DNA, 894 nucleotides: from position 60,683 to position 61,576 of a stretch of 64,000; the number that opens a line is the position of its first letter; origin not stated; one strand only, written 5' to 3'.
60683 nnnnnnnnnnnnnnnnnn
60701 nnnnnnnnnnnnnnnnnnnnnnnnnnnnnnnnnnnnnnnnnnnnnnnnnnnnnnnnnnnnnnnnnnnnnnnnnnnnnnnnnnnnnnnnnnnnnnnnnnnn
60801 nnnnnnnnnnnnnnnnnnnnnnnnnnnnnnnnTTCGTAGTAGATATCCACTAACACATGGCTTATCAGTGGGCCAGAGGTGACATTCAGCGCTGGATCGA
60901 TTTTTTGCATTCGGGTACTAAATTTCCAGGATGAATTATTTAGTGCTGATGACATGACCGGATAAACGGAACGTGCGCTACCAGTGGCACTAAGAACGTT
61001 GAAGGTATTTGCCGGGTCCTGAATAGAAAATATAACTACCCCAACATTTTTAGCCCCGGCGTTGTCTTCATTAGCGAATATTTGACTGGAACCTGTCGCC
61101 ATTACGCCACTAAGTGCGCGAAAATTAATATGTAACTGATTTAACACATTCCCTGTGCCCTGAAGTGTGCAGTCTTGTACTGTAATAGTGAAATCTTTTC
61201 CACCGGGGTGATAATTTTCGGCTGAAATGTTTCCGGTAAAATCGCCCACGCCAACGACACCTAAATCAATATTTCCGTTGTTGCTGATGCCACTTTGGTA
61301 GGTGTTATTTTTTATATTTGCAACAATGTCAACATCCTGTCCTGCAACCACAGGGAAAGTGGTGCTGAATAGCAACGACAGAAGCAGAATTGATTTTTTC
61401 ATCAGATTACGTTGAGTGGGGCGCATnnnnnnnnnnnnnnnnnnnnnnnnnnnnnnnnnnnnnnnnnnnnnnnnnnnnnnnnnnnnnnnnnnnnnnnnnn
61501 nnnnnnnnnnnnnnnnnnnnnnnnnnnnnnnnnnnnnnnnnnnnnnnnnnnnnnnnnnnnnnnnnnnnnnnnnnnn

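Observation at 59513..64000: Three independent lesions cluster in the yad fimbrial operon while yadK and htrE stay intact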

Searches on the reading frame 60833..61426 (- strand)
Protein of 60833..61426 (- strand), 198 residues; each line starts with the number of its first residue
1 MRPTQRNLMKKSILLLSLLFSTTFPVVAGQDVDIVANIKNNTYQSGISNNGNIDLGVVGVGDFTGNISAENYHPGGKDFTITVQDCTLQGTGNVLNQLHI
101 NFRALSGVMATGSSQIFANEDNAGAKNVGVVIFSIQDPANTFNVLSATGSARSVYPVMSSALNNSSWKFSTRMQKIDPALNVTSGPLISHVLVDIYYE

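Call 42: search_protein_families(library=ncbifam, proteins=[window:60833-61426:-], max_evalue=0.00001)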
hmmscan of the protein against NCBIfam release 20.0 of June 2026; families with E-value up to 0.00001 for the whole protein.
seq(198 aa): 1 family
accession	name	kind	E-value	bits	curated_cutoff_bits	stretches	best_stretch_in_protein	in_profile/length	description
NF011794.0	PRK15262.1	equivalog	8.8e-89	296.3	132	1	1-198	1-200/200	fimbrial-like protein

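Call 61: profile_search(protein=window:60833-61426:-)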
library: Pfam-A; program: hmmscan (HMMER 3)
A. the first sequence (198 residues): domains with independent E <= 10: 1; with E <= 0.001: 1
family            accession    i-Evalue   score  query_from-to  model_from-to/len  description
Fimbrial          PF00419.26    8.2e-05    23.4      50-195        21-148/151  Fimbrial protein
